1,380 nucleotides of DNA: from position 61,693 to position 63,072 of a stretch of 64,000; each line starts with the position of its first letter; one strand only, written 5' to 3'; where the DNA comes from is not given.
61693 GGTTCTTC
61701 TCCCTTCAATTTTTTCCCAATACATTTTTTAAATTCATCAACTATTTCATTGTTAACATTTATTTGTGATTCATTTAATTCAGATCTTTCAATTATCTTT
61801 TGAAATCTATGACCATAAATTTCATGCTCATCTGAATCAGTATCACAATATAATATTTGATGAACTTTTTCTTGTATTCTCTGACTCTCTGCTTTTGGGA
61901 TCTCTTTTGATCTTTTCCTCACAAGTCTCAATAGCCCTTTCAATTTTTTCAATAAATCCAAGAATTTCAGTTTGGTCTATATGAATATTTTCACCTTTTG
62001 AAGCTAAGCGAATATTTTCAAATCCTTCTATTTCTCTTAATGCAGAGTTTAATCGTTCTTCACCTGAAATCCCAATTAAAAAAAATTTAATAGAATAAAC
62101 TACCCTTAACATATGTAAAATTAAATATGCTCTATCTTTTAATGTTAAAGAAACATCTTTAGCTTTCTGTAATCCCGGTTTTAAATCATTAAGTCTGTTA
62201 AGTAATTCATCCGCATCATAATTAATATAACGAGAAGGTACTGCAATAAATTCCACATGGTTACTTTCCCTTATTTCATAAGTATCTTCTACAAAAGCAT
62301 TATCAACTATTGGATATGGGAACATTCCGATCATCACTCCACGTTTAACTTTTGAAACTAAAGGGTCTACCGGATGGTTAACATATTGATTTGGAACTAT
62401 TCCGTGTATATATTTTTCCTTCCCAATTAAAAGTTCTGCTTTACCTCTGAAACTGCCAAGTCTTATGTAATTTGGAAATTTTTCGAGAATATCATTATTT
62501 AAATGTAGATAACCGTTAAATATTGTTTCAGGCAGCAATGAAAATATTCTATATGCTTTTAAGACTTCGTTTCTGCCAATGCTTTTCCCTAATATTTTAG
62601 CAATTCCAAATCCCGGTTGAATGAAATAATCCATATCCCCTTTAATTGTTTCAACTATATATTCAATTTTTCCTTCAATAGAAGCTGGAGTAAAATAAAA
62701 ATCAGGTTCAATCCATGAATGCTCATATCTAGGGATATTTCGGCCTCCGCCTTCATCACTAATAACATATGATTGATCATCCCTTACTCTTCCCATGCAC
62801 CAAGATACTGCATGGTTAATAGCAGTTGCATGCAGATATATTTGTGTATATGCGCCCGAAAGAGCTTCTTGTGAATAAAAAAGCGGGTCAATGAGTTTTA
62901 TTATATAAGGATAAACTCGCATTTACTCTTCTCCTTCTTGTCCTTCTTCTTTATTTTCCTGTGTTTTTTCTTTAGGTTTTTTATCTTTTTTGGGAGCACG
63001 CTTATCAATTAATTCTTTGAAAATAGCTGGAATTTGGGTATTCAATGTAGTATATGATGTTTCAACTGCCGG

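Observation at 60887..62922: Type I-D Cas5d fused to an extra helical (HEPN-like/NTase-associated) domain, followed by wHTH and HTH-nucleotidyltransferase genes inside the effector operon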

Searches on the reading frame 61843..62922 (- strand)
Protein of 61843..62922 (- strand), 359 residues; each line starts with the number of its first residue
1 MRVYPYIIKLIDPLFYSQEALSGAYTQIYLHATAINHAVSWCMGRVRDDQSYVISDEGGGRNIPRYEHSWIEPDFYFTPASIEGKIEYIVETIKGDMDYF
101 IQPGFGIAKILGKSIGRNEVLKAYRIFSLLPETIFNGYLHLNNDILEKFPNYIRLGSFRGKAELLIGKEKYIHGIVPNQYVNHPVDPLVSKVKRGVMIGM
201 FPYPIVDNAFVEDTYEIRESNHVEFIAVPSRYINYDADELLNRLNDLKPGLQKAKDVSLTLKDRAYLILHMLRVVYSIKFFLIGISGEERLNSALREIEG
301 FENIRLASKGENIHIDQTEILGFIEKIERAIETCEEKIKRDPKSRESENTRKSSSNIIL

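Call 3: search_protein_families(library=pfam, proteins=[window:61843-62922:-], max_evalue=1)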
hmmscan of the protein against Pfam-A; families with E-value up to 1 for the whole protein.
window:61843-62922:- (359 aa): 0 families

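Call 4: search_protein_families(library=ncbifam, proteins=[window:61843-62922:-], max_evalue=1)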
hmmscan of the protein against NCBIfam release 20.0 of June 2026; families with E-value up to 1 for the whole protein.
window:61843-62922:- (359 aa): 1 family
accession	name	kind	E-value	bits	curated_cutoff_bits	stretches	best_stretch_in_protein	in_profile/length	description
TIGR03159.1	cas_Csc1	equivalog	1.4e-09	37.7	41.4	1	9-219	2-213/225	type I-D CRISPR-associated protein Cas5/Csc1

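Call 6: find_homologous_proteins(query=window:61843-62922:-, max_evalue=0.001)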
Query window:61843-62922:- (359 aa): 238 proteins with E <= 0.001 among 1854 candidates; the best 120 are listed.
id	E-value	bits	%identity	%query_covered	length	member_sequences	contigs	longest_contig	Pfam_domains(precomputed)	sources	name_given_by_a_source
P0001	2.8e-238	808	100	100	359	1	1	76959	PF26241.1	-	-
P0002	3.4e-173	594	73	100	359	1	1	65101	PF26241.1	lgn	-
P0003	1.5e-170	585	72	100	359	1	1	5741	PF26241.1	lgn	-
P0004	1.2e-168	579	69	100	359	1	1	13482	PF26241.1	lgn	-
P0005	5.8e-168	576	69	100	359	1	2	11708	PF26241.1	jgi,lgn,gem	-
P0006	2.5e-166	571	69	100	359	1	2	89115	PF26241.1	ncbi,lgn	-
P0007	1.3e-163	562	69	100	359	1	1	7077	PF26241.1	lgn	-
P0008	1.3e-163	562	70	100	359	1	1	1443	PF26241.1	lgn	-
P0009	1.9e-162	558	69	100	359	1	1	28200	PF26241.1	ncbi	ncbi:MAG: type I-D CRISPR-associated protein Cas5/Csc1 [Nitrospirota bacterium]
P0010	2.8e-162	558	70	94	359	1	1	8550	PF26241.1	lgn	-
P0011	5.4e-162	557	69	100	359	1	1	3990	PF26241.1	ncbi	-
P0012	8.9e-162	556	70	100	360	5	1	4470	PF26241.1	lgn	-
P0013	1.9e-161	555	67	100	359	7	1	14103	PF26241.1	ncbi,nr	ncbi:hypothetical protein M1N65_00640 [Thermodesulfovibrionales bacterium]|nr:hypothetical protein [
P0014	1.2e-160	552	68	100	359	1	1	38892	PF26241.1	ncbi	-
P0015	1.3e-160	552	70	100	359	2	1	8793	PF26241.1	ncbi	-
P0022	3.0e-159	548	68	100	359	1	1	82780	PF26241.1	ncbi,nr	ncbi:MAG: hypothetical protein E3K37_08465 [Candidatus Kuenenia sp.]|nr:hypothetical protein [Candid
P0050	2.7e-76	275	43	96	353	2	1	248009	PF26241.1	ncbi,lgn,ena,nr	ncbi:MAG: type I-D CRISPR-associated protein Cas5/Csc1 [Candidatus Aenigmarchaeota archaeon]|nr:type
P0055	4.3e-74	268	55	64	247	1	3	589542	PF26241.1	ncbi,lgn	-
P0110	2.2e-61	226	47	65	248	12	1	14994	PF26241.1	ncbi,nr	ncbi:MAG: type I-D CRISPR-associated protein Cas5/Csc1 [Candidatus Methanoperedens sp.]|nr:type I-D 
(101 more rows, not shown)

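Call 9: find_encoding_contigs(protein=P0002, flank=10000, max_places=2)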
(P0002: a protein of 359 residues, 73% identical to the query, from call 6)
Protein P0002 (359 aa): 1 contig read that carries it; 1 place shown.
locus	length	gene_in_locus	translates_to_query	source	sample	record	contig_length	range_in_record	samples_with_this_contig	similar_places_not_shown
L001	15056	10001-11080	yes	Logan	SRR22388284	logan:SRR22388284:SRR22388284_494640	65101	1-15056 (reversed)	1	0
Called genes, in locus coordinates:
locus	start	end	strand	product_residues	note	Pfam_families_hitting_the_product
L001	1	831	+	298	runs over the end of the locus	PF01370:Epimerase, PF04321:RmlD_sub_bind, PF07993:NAD_binding_4 (weak), PF16363:GDP_Man_Dehyd, PF02719:Polysacc_synt_2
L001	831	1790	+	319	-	PF01073:3Beta_HSD, PF01370:Epimerase, PF02719:Polysacc_synt_2, PF04321:RmlD_sub_bind, PF07993:NAD_binding_4, PF16363:GDP_Man_Dehyd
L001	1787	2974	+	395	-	PF04932:Wzy_C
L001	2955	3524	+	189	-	PF13580:SIS_2, PF01380:SIS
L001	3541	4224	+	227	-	PF00923:TAL_FSA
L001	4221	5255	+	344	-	PF04551:GcpE, PF26540:GcpE_C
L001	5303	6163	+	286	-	PF04851:ResIII (weak), PF00270:DEAD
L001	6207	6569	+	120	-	-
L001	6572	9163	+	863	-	-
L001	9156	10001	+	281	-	PF18320:Csc2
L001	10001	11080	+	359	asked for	PF26241:Cas_Csc1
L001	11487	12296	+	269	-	PF01022:HTH_5 (faint), PF01909:NTP_transf_2, PF18765:Polbeta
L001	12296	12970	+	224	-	PF17955:Cas6b_N, PF17262:Cas6b_C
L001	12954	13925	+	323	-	PF01867:Cas_Cas1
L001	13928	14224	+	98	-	PF09827:CRISPR_Cas2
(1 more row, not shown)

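Call 10: find_encoding_contigs(protein=P0022, flank=10000, max_places=2)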
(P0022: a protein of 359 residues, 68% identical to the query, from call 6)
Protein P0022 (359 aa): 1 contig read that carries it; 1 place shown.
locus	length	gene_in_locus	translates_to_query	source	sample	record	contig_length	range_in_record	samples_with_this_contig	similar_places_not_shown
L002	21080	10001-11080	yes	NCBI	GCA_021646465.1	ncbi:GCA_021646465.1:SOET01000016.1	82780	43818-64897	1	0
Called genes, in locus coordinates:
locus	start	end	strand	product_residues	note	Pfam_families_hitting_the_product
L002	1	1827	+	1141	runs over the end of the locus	PF13482:RNase_H_2, PF13086:AAA_11, PF13245:AAA_19, PF13604:AAA_30, PF05127:NAT10_TcmA_helicase (weak), PF13087:AAA_12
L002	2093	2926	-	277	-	PF08242:Methyltransf_12 (weak)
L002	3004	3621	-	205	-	PF07603:Lcl_C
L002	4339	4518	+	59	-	-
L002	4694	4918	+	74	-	-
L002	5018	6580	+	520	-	PF00270:DEAD, PF22590:Cas3-like_C_2 (weak)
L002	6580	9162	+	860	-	-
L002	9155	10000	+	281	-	PF18320:Csc2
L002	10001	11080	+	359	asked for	PF26241:Cas_Csc1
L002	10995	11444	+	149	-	-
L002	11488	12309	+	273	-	PF01022:HTH_5 (faint), PF01909:NTP_transf_2 (weak), PF18765:Polbeta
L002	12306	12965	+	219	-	PF17955:Cas6b_N, PF17262:Cas6b_C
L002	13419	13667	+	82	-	-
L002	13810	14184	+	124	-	PF05635:23S_rRNA_IVP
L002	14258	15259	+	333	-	PF01867:Cas_Cas1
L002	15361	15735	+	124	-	PF05635:23S_rRNA_IVP, PF22296:bAvd (weak)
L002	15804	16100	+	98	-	PF09827:CRISPR_Cas2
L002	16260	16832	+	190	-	PF01930:Cas_Cas4, PF12705:PDDEXK_1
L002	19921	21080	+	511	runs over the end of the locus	PF13231:PMT_2 (weak)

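Call 11: find_encoding_contigs(protein=P0050, flank=10000, max_places=2)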
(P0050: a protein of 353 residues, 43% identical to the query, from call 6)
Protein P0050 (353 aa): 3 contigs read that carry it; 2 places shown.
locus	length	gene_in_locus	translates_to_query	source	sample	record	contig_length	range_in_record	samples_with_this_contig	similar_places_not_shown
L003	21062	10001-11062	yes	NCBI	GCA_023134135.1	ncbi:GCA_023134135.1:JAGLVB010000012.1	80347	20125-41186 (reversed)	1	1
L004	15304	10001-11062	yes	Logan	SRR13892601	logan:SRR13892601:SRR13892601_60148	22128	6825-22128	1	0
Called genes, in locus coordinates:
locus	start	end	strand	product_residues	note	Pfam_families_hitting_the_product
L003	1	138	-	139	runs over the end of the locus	PF03773:ArsP_1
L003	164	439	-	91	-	-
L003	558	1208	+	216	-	PF17955:Cas6b_N, PF17262:Cas6b_C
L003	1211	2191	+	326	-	PF01867:Cas_Cas1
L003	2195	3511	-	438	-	PF13173:AAA_14, PF13635:DUF4143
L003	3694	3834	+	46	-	-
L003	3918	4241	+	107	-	-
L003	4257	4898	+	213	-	PF25948:DUF7986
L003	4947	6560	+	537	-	PF00270:DEAD, PF04851:ResIII, PF22590:Cas3-like_C_2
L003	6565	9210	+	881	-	-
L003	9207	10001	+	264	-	PF18320:Csc2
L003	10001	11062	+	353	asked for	PF26241:Cas_Csc1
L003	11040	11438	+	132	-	-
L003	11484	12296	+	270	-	PF01047:MarR (weak), PF01638:HxlR (faint), PF01978:TrmB, PF12802:MarR_2, PF13412:HTH_24 (faint), PF24034:DUF7343 (weak)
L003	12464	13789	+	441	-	PF20720:nSTAND3 (weak), PF13173:AAA_14, PF13635:DUF4143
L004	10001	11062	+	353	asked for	PF26241:Cas_Csc1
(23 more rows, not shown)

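Call 32: find_encoding_contigs(protein=P0055, flank=10000, max_places=1)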
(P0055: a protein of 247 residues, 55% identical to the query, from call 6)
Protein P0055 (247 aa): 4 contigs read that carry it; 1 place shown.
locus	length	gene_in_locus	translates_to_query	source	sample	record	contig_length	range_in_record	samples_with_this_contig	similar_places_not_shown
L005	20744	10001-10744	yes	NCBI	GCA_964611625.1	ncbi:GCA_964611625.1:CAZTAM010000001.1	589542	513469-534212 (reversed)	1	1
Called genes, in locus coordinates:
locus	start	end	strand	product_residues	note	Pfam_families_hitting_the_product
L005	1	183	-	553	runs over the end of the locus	PF00753:Lactamase_B, PF12706:Lactamase_B_2, PF23023:Anti-Pycsar_Apyc1 (faint), PF22505:RNase_J_b_CASP, PF07521:RMMBL, PF17770:RNase_J_C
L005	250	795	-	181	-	-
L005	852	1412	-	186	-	PF03938:OmpH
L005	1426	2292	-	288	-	PF00398:RrnaAD, PF13649:Methyltransf_25 (faint)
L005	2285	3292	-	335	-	PF04166:PdxA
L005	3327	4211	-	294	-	PF01545:Cation_efflux, PF16916:ZT_dimer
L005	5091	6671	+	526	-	PF00270:DEAD, PF04851:ResIII (weak), PF22590:Cas3-like_C_2 (faint)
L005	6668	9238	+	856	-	PF01966:HD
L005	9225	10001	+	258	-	PF18320:Csc2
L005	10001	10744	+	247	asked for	PF26241:Cas_Csc1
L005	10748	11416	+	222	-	PF17955:Cas6b_N, PF17262:Cas6b_C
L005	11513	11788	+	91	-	PF27273:MJ0235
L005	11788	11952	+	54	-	-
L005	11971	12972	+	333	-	PF01867:Cas_Cas1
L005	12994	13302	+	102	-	PF09827:CRISPR_Cas2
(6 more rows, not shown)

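Call 33: find_encoding_contigs(protein=P0110, flank=10000, max_places=1)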
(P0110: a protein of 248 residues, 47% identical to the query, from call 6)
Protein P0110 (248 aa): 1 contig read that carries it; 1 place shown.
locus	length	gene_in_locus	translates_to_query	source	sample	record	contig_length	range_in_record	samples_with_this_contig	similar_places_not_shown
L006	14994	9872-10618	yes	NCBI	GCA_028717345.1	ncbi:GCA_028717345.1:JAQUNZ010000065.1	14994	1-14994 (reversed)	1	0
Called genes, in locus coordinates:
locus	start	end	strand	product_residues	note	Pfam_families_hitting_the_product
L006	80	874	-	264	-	PF01113:DapB_N, PF05173:DapB_C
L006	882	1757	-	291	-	PF00701:DHDPS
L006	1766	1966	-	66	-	PF00833:Ribosomal_S17e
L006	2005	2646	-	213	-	PF01973:MptE-like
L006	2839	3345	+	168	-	PF11848:DUF3368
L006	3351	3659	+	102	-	PF01402:RHH_1 (weak), PF03683:UPF0175 (weak)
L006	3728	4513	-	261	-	PF19810:HFX_2341_N, PF22665:WHD_DUF6293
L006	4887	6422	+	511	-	PF00270:DEAD, PF04851:ResIII (weak), PF22590:Cas3-like_C_2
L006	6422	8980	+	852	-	-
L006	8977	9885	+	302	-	PF18320:Csc2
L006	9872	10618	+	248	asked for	PF26241:Cas_Csc1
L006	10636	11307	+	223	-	PF17955:Cas6b_N, PF17262:Cas6b_C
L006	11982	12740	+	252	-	PF13338:AbiEi_4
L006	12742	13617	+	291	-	PF08843:AbiEii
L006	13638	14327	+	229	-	PF17955:Cas6b_N, PF17262:Cas6b_C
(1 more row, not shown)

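Call 49: find_related_loci(query=A1, collection=genome_contigs, flank=7000)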
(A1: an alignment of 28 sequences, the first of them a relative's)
Query A1 (359 aa) in genome_contigs; peptide patterns used: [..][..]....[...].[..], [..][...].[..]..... (x = any residue, [..] = any of these).
139 stretches matched a pattern; 30 encode a relative of the query (tblastn E <= 1e-3); 30 distinct loci.
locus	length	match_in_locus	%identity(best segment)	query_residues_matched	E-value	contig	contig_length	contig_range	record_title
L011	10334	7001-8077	69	1-359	1e-168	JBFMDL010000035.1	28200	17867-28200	MAG: Nitrospirota bacterium isolate MAG218 MAG218_35, whole genome shotgun sequence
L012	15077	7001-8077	70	1-359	7e-168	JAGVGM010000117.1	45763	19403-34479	MAG: Thermodesulfovibrionia bacterium isolate DeMMO2_3 c_000000054931, whole genome shotgun sequence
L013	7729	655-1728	69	3-359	1e-165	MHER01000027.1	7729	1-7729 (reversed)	MAG: Nitrospirae bacterium RIFCSPLOW2_12_42_9 rifcsplowo2_12_sub10_scaffold_1324, whole genome shotgun sequence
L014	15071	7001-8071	68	3-359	2e-165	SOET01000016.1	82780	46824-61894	MAG: Candidatus Kuenenia hertensis isolate YC6 NODE_788_length_82880_cov_261.369852, whole genome shotgun sequence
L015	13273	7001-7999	71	1-334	2e-160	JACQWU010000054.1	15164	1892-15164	MAG: Candidatus Desantisbacteria bacterium isolate NC_groundwater_1497_Pr4_B-0.1um_33_3 SR1-18-B1_scaffold_131912, whole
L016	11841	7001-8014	68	1-338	1e-155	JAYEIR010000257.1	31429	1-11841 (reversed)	MAG: Thermodesulfobacteriota bacterium isolate MAG186 MAG186_257, whole genome shotgun sequence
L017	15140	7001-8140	42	1-359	2e-95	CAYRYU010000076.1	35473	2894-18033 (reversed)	MAG TPA_asm: uncultured bacterium isolate binchicken_co66_92 genome assembly, contig: NODE_2036_length_35473_cov_22.6628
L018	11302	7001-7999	41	1-311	8e-82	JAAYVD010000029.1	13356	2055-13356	MAG: Candidatus Riflebacteria bacterium isolate AS27yjCOA_28 33023_AS27, whole genome shotgun sequence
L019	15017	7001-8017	43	1-343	2e-81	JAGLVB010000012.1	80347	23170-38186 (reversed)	MAG: Candidatus Aenigmatarchaeota archaeon isolate RS_11_5 ZL20.bin.5.fa_12, whole genome shotgun sequence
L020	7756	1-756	54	109-359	2e-81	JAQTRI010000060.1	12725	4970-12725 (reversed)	MAG: Candidatus Wallbacteria bacterium isolate STB_16 NODE_12302_length_12725_cov_3.244245_Sandtown_B, whole genome shot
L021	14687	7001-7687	55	1-230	1e-77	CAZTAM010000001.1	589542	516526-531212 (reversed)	MAG TPA_asm: uncultured Nitrospiraceae bacterium isolate SRP323723_co1_34 genome assembly, contig: NODE_1_length_589542_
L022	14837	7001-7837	47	1-289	7e-76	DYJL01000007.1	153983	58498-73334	MAG TPA_asm: Nitrospira japonica isolate FI88_42_154 Afr_mines_FI88_68_length_153983_cov_66_429844, whole genome shotgun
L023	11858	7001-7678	53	1-227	3e-75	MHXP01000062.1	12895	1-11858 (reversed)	MAG: Planctomycetes bacterium GWA2_39_15 gwa2_scaffold_21026, whole genome shotgun sequence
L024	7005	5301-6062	49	1-229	4e-75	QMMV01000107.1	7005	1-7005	MAG: Deltaproteobacteria bacterium isolate B23_G16 B23_Guay16_scaffold_10230, whole genome shotgun sequence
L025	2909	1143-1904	48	1-229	2e-75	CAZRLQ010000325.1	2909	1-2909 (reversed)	MAG TPA_asm: uncultured Desulfobacterales bacterium isolate binchicken_co256_157 genome assembly, contig: NODE_122372_le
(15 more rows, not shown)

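Call 90: search_solved_structures(query=A1, max_evalue=0.01, show_alignments=1)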
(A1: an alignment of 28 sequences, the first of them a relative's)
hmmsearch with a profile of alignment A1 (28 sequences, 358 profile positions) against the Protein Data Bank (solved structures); distinct sequences matched with E-value up to 0.01: 1.
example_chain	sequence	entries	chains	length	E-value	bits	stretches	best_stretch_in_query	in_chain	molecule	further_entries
7sba_H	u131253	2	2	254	2.6e-05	26.7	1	2-187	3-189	Cas5d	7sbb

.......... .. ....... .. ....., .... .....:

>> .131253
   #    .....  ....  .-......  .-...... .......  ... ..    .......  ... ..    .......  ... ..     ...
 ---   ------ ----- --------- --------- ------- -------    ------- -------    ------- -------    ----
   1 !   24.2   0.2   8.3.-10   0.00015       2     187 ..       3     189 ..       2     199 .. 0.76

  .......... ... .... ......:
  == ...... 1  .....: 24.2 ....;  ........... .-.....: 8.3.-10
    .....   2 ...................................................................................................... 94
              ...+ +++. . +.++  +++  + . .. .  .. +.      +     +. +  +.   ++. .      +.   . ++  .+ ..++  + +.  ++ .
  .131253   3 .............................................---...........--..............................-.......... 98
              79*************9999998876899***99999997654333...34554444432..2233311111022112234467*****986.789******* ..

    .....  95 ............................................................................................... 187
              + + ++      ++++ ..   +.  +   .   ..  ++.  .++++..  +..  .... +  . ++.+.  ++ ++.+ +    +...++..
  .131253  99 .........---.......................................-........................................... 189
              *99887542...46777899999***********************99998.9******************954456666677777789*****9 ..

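Call 95: search_protein_families(library=padloc, proteins=[window:61843-62922:-, L002:11488-12309:+], max_evalue=0.01)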
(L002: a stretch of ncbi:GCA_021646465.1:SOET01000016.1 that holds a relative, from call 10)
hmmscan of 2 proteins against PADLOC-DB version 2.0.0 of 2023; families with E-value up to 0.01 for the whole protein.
window:61843-62922:- (359 aa): 5 families
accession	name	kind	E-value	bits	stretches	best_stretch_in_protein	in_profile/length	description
PDLC00997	Cas5d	-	3.6e-10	37.7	1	9-219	2-213/225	CRISPR type I-D/CYANO-associated protein Csc1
PDLC01324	Cas5d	-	5.7e-10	37.2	1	9-208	2-177/190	CAS-I-D; effector_G5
PDLC02038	Cas5d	-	5e-09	34.1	1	2-219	2-196/207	-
PDLC02040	Cas5d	-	9.3e-06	23.9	1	15-166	16-153/225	-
PDLC02037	Cas5d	-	0.00014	19.7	1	1-218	1-215/230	-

L002:11488-12309:+ (273 aa): 12 families
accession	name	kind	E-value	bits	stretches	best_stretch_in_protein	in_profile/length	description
PDLC04368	PDC-M05A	-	4.6e-10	37.6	1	96-258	21-182/201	-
PDLC01438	Csa3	-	6.7e-09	34.2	1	7-72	155-213/305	"CAS-I,CAS-II,CAS-III,CAS-IV,CAS-V,CAS-VI; associated_signaling"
PDLC04903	PDC-S09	-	1.2e-05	23.6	1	188-237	26-75/108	-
PDLC01857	CARF3--CARF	-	6.5e-05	20.6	0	14-62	140-188/201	-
PDLC04372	PDC-M05A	-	0.00047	18.5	1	167-256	57-149/167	-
PDLC04907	PDC-S09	-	0.00052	18.1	1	167-218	6-57/114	-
PDLC04369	PDC-M05A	-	0.0011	16.7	0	169-265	86-185/201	-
PDLC01434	CasR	-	0.0012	16.7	0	93-145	132-182/191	"CAS-I,CAS-II,CAS-III,CAS-IV,CAS-V,CAS-VI; associated_signaling"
PDLC04904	PDC-S09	-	0.0018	16.5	0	181-215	18-52/104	-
PDLC04902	PDC-S09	-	0.0021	16.4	1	184-218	17-51/97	-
PDLC01720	Csa3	-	0.0082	14.7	0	4-48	29-76/118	Csa3_1_CAS-I-II-III-IV-V-VI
PDLC00776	Cyclase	-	0.0082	13.6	0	152-217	7-73/287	oligonucleotide-cyclase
